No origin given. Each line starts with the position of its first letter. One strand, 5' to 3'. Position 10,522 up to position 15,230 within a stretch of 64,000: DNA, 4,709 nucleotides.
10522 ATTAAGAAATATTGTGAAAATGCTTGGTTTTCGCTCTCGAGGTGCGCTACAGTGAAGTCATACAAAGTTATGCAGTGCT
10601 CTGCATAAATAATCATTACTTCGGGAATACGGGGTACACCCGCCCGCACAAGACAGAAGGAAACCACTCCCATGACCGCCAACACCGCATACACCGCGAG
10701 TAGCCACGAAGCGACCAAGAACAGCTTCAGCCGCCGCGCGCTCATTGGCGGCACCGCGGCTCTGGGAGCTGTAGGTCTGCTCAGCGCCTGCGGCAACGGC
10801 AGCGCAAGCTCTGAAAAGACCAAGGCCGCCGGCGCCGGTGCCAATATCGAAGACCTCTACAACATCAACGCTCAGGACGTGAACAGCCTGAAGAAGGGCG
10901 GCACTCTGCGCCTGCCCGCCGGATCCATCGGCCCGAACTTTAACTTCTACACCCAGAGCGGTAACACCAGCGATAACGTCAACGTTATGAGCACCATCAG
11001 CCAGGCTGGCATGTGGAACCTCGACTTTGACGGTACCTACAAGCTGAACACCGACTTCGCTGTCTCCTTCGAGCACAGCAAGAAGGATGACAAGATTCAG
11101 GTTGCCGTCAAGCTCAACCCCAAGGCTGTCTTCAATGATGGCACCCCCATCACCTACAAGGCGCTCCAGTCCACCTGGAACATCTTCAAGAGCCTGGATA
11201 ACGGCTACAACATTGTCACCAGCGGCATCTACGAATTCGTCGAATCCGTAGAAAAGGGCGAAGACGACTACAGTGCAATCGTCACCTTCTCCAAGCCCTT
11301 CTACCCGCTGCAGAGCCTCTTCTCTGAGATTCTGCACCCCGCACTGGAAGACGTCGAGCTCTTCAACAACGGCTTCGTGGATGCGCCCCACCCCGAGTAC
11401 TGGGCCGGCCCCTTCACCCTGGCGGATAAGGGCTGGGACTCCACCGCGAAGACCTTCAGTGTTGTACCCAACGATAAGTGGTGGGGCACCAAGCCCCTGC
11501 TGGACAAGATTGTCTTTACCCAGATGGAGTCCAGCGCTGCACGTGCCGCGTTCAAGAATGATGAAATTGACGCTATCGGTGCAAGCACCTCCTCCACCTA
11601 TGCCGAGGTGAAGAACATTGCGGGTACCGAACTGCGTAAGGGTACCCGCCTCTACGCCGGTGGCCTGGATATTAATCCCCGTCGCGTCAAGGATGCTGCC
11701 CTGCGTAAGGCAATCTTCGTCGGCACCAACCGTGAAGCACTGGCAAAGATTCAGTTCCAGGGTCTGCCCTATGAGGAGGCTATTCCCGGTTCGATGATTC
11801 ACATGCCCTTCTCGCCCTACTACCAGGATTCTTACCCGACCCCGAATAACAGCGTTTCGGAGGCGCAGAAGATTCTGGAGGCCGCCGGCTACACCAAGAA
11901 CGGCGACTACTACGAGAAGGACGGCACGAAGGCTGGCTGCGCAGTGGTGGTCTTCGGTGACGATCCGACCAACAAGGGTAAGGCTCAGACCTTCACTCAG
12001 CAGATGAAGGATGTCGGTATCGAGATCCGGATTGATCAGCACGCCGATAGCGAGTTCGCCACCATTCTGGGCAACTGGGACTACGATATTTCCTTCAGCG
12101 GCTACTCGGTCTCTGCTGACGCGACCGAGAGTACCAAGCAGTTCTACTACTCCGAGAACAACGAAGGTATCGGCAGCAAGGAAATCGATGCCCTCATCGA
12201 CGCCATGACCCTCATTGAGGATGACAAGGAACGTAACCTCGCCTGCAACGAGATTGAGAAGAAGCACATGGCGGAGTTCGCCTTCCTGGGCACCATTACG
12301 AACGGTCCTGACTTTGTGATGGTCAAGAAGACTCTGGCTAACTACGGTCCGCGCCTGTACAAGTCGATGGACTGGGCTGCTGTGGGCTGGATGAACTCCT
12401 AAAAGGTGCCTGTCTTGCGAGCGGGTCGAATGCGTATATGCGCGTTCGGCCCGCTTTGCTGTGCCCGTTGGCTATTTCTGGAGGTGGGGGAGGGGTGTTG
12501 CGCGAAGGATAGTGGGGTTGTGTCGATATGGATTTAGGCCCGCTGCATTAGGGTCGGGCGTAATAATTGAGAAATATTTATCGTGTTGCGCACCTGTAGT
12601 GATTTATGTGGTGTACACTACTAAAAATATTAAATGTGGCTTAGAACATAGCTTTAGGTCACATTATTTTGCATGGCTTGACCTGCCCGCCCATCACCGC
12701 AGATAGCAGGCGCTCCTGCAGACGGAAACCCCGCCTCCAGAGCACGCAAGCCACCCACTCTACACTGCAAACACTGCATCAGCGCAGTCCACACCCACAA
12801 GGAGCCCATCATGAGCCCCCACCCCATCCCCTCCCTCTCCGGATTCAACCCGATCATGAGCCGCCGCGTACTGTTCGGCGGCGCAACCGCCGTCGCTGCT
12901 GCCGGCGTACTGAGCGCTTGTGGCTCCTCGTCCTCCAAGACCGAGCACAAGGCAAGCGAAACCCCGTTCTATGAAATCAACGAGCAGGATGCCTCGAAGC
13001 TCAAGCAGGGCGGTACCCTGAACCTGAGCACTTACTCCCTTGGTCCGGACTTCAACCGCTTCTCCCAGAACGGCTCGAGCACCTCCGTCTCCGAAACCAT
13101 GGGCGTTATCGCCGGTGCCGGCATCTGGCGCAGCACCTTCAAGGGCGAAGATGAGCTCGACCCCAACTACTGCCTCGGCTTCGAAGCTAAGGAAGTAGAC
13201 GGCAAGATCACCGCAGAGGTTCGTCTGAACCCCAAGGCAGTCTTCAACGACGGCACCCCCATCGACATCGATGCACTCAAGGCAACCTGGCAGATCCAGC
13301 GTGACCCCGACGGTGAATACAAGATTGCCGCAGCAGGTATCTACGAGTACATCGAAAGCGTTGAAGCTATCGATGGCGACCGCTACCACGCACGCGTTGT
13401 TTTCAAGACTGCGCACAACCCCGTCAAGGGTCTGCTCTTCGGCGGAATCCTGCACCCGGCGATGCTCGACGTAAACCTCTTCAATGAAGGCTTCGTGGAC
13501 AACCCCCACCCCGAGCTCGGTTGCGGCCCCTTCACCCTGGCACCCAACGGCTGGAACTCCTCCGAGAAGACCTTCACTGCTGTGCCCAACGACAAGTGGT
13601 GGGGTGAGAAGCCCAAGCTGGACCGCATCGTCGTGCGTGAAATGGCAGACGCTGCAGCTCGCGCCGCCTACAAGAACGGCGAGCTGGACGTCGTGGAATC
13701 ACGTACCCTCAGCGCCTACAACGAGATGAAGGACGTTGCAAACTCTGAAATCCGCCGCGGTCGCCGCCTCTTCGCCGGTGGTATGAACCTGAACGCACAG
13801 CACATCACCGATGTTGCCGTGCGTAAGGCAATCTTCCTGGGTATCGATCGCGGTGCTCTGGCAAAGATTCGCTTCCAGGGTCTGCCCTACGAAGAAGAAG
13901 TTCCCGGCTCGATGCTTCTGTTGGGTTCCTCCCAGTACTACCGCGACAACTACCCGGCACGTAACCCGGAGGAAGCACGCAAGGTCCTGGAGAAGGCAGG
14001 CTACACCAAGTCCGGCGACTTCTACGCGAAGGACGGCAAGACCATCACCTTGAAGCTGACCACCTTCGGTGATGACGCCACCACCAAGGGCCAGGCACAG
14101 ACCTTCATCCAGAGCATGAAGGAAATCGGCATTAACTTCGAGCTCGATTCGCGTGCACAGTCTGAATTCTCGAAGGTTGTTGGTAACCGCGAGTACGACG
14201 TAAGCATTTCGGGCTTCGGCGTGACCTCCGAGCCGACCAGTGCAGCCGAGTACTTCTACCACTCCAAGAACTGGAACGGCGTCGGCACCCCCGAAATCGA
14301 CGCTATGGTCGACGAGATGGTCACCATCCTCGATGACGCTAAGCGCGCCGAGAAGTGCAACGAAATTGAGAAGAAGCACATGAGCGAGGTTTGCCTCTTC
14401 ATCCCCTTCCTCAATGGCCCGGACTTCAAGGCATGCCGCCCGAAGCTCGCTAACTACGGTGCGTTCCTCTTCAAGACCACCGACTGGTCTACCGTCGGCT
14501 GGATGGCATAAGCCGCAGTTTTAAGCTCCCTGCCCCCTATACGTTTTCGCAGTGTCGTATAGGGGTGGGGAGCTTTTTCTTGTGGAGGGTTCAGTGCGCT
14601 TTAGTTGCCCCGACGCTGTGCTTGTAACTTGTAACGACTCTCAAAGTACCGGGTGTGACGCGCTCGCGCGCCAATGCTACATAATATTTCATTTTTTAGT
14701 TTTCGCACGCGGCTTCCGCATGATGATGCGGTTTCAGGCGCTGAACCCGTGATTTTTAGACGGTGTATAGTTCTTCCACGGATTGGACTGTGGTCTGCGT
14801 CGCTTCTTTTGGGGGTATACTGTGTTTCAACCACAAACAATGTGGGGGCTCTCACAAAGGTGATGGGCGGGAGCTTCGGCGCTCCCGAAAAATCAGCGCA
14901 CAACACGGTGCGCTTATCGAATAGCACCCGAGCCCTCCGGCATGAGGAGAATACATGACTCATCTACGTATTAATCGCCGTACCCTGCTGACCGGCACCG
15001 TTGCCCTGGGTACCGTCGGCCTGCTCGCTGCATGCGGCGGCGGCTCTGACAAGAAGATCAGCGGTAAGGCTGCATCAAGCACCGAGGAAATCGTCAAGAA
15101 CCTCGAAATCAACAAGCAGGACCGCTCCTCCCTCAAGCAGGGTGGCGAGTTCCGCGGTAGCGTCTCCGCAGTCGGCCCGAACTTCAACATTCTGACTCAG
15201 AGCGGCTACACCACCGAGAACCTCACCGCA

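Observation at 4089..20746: One Opp-type translocator followed by six tandem, independently terminated substrate-binding lipoprotein paralogs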

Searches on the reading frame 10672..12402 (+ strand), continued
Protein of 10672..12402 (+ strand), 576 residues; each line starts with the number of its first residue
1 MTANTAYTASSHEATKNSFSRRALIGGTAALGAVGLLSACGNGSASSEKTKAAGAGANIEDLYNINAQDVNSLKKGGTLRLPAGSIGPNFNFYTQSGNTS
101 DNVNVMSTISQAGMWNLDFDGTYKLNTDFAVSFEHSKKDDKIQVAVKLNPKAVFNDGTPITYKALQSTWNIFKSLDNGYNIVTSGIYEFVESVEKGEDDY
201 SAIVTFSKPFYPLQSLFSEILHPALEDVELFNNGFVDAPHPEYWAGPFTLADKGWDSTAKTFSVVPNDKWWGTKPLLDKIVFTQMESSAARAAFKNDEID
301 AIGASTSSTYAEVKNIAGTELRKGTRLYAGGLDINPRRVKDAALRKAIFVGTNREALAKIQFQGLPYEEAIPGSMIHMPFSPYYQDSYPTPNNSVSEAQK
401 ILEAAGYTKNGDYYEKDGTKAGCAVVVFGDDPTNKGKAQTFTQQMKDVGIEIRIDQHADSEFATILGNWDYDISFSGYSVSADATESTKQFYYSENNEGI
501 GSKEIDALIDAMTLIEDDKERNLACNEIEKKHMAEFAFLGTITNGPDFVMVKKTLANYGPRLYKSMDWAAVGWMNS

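Call 54: fold_search(model_id=the predicted structure, library=pdb)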
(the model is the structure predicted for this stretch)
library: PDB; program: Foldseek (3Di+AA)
matches with E <= 10: 831; with E <= 0.001: 171
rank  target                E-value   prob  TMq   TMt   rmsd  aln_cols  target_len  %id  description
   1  8j5u_A                7.5e-42  1.00  0.56  0.59   7.7       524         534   28  Crystal structure of Mycobacterium tuberculosis OppA complexed with an endogenous oligopeptide (released 2024-04-03)
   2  8j5t_A                1.8e-39  1.00  0.69  0.76   5.2       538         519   28  Cryo-EM structure of Mycobacterium tuberculosis OppABCD in the catalytic intermediate state (released 2024-04-03)
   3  8j5q_A                2.3e-38  1.00  0.57  0.61   7.4       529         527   28  Cryo-EM structure of Mycobacterium tuberculosis OppABCD in the pre-translocation state (released 2024-04-03)
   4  8j5r_A                2.1e-37  1.00  0.69  0.75   5.2       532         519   28  Cryo-EM structure of Mycobacterium tuberculosis OppABCD in the resting state (released 2024-04-03)
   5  6wm7_A                2.4e-31  1.00  0.64  0.68   6.2       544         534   22  Periplasmic EDTA-binding protein EppA, orthorhombic (released 2020-11-18)
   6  6wm6                  9.1e-31  1.00  0.64  0.68   6.1       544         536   22  Periplasmic EDTA-binding protein EppA, tetragonal (released 2020-11-18)
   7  1xoc_A                2.7e-29  1.00  0.54  0.60   7.3       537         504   20  The structure of the oligopeptide-binding protein, AppA, from Bacillus subtilis in complex with a nonapeptide. (released 2005-01-25)
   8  2grv_C                2.1e-28  1.00  0.46  0.50   9.1       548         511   19  Crystal Structure of LpqW (released 2006-07-18)
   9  2grv_A                3.4e-28  1.00  0.47  0.51   8.8       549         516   19  Crystal Structure of LpqW (released 2006-07-18)
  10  2grv_B                4.5e-28  1.00  0.48  0.52   8.7       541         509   19  Crystal Structure of LpqW (released 2006-07-18)
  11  1zlq_A                1.8e-27  1.00  0.63  0.71   5.9       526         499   18  Crystallographic and spectroscopic evidence for high affinity binding of Fe EDTA (H2O)- to the periplasmic nickel tran (released 2005-08-02)
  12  2noo                  3.1e-27  1.00  0.65  0.75   5.4       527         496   18  Crystal Structure of Mutant NikA (released 2007-01-23)
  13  5u4o                  3.5e-27  1.00  0.62  0.73   5.1       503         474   17  A 2.05A X-Ray Structureof A Bacterial Extracellular Solute-binding Protein, family 5 for Bacillus anthracis str. Ames (released 2017-03-08)
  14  4oer_A                1.1e-26  1.00  0.66  0.75   4.8       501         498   20  Crystal structure of NikA from Brucella suis, unliganded form (released 2014-10-01)
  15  3qim_A                1.8e-26  1.00  0.63  0.71   5.9       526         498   18  Histidine 416 of the periplamsic binding protein NikA is essential for nickel uptake in Escherichia coli (released 2011-03-02)
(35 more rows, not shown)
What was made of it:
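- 10672..12402 (+): S2, SBP lipoprotein (576 aa), clade A. The predicted model's top four PDB fold hits are Mtb OppA (call 54).
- Foldseek top four hits are Mtb OppA, including the form bound to an endogenous oligopeptide (call 54).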

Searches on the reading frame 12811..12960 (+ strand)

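Call 48: search_protein_families(library=ncbifam, max_evalue=10, proteins=[window:12811-12960:+])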
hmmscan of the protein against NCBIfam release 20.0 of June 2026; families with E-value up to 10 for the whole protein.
seq(50 aa): 4 families
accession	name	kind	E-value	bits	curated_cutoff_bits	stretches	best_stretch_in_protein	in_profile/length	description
TIGR02811.1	formate_TAT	hypoth_equivalog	0.023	15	48.45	1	16-44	9-38/66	formate dehydrogenase region TAT target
NF047847.2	SS_mature_LptM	equivalog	0.055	13.6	27.7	1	16-38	1-21/31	LPS translocon maturation chaperone LptM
NF053527.1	lipo_Cory_WKLS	subfamily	0.063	13.2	105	1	25-48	4-27/166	WKL family lipoprotein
NF053532.1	lipo_SCO4651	subfamily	0.14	11.8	65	1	25-48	7-30/277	SCO4651 family lipoprotein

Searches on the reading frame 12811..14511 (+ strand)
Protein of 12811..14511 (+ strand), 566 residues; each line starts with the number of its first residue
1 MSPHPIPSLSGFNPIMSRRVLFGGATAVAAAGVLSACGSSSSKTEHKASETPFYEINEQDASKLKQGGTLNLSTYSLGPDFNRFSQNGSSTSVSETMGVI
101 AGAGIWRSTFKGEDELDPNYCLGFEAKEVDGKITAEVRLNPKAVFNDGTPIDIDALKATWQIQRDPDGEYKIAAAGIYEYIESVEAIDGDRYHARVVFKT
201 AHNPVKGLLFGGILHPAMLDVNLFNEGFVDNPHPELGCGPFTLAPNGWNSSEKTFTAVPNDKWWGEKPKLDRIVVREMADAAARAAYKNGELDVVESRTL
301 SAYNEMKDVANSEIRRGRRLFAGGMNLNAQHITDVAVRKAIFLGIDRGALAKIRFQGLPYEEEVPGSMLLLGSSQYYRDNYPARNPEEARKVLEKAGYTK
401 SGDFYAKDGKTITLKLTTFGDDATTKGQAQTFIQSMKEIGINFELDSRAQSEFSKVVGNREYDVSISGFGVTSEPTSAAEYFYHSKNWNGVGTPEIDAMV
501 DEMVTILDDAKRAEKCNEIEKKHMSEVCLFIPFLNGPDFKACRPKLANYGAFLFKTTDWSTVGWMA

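Call 3: search_protein_families(library=pfam, proteins=[window:12811-14511:+])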
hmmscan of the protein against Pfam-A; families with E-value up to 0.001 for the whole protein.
window:12811-14511:+ (566 aa): 1 family
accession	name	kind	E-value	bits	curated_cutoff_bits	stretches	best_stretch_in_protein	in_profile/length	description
PF00496.27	SBP_bac_5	-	4.4e-48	164.7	32.4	1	129-489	13-367/368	Bacterial extracellular solute-binding proteins, family 5 Middle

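Call 4: search_protein_families(library=ncbifam, proteins=[window:12811-14511:+])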
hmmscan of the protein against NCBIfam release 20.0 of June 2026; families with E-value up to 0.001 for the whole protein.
window:12811-14511:+ (566 aa): 9 families
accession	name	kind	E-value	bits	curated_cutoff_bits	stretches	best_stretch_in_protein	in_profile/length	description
TIGR02294.1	nickel_nikA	equivalog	3.3e-27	95.2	393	1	130-533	61-470/501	nickel ABC transporter substrate-binding protein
NF045468.1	Opp5A_nikA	equivalog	2.9e-23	82.1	600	1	103-525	42-449/488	nickel ABC transporter substrate-binding protein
NF045467.1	Opp4A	equivalog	1.1e-22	80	650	1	34-554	1-546/556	oligopeptide ABC transporter substrate-binding protein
NF047575.1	opine_bind_CntA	exception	2.1e-20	72.8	800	1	130-536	90-505/535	staphylopine-dependent metal ABC transporter substrate-binding lipoprotein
NF011942.0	PRK15413.1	equivalog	1.4e-14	53.7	594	1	130-400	83-345/512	glutathione ABC transporter substrate-binding protein GsiB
TIGR04028.1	SBP_KPN_01854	hypoth_equivalog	2.7e-11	42.7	468.5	1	139-546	66-490/509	TIGR04028 family ABC transporter substrate-binding protein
NF043070.1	DppA_dipep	equivalog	1e-09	37.5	1005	1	138-400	100-370/535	dipeptide ABC transporter periplasmic-binding protein DppA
NF011684.0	PRK15104.1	equivalog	2.3e-09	36.5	947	1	232-523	208-499/543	oligopeptide ABC transporter substrate-binding protein OppA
NF011689.0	PRK15109.1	equivalog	0.00029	19.6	560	1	236-399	213-374/547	ABC transporter substrate-binding protein SapA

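Call 13: find_related_loci(query=window:12811-14511:+, collection=genome_contigs, flank=10000)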
Query window:12811-14511:+ (566 aa) in genome_contigs; peptide patterns used: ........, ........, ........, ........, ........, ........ (x = any residue, [..] = any of these).
164 stretches matched a pattern; 117 encode a relative of the query (tblastn E <= 1e-3); the best 80 are kept; 62 distinct loci.
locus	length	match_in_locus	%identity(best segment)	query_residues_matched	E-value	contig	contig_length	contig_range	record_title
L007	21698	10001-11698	99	1-566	0e+0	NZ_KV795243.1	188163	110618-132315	Rothia sp. HMSC078H08 Scaffold25, whole genome shotgun sequence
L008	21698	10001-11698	99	1-566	0e+0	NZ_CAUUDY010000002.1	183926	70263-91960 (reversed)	MAG: uncultured Rothia sp. isolate ERR10228869_bin.26_MetaWRAP_v1.3_MAG ERZ21659624.25, whole genome shotgun sequence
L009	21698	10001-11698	98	1-566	0e+0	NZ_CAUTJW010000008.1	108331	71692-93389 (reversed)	MAG: Rothia mucilaginosa isolate SRR17301050_bin.2_MetaWRAP_v1.3_MAG ERZ14209526.17, whole genome shotgun sequence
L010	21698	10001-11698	98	1-566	0e+0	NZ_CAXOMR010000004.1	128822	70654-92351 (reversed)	Rothia mucilaginosa strain FFMG-307-4-21 isolate FFMG_307-4-21 FFMG_307-4-21.2:4, whole genome shotgun sequence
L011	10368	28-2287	97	1-566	0e+0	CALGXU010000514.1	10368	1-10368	MAG TPA_asm: uncultured Rothia sp. isolate ERR1474584_bin.55_CONCOCT_v1.1_MAG genome assembly, contig: ERZ651103.397, wh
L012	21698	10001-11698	97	1-566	0e+0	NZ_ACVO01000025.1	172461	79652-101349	Rothia mucilaginosa ATCC 25296 contig00004, whole genome shotgun sequence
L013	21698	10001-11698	97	1-566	0e+0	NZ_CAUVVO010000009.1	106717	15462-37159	MAG: uncultured Rothia sp. isolate SRR15443020_bin.4_MetaWRAP_v1.3_MAG ERZ21787699.9, whole genome shotgun sequence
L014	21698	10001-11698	96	1-566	0e+0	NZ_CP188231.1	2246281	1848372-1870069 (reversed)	Rothia mucilaginosa strain D1 chromosome, complete genome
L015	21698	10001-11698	97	1-566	0e+0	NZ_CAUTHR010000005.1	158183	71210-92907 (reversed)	MAG: Rothia mucilaginosa isolate SRR17301065_bin.28_MetaWRAP_v1.3_MAG ERZ14209524.8, whole genome shotgun sequence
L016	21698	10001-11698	97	1-566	0e+0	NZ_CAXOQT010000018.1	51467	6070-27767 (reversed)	Rothia mucilaginosa strain FFTB-35657 isolate FFTB_35657 FFTB_35657.1:18, whole genome shotgun sequence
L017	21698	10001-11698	96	1-566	0e+0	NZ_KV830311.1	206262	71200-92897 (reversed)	Rothia sp. HMSC061D12 Scaffold197, whole genome shotgun sequence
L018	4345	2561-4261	96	1-566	0e+0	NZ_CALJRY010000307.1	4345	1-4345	MAG: uncultured Rothia sp. isolate ERR1474580_bin.38_CONCOCT_v1.1_MAG ERZ651106.6894, whole genome shotgun sequence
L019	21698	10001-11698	96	1-566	0e+0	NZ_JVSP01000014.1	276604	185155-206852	Rothia mucilaginosa strain 141_RMUC, whole genome shotgun sequence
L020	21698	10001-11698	96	1-566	0e+0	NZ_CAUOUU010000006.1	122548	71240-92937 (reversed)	MAG: uncultured Rothia sp. isolate SRR8290093_bin.6_MetaWRAP_v1.3_MAG ERZ14214072_13, whole genome shotgun sequence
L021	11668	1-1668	97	11-566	0e+0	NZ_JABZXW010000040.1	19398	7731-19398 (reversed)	MAG: Rothia sp. (in: high G+C Gram-positive bacteria) isolate JCVI_11_bin.8 NODE_394_length_19398_cov_13.816213, whole g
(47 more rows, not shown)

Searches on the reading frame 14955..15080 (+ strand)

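Call 48: search_protein_families(library=ncbifam, max_evalue=10, proteins=[window:14955-15080:+])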
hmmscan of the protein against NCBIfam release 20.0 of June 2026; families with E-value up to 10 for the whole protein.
seq(42 aa): 4 families
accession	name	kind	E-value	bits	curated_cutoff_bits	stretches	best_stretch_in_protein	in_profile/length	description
NF058595.1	invert_tail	domain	0.005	17.2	37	1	7-34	52-79/113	lipo-invert putative C-terminal anchoring domain-containing protein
NF047847.2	SS_mature_LptM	equivalog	0.047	13.8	27.7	1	9-28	3-21/31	LPS translocon maturation chaperone LptM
NF045774.1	cytochro_C551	exception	0.061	13.3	118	1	15-37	7-29/110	cytochrome c551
NF002361.0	PRK01326.1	equivalog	0.15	11.1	428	1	7-33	3-29/336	peptidylprolyl isomerase PrsA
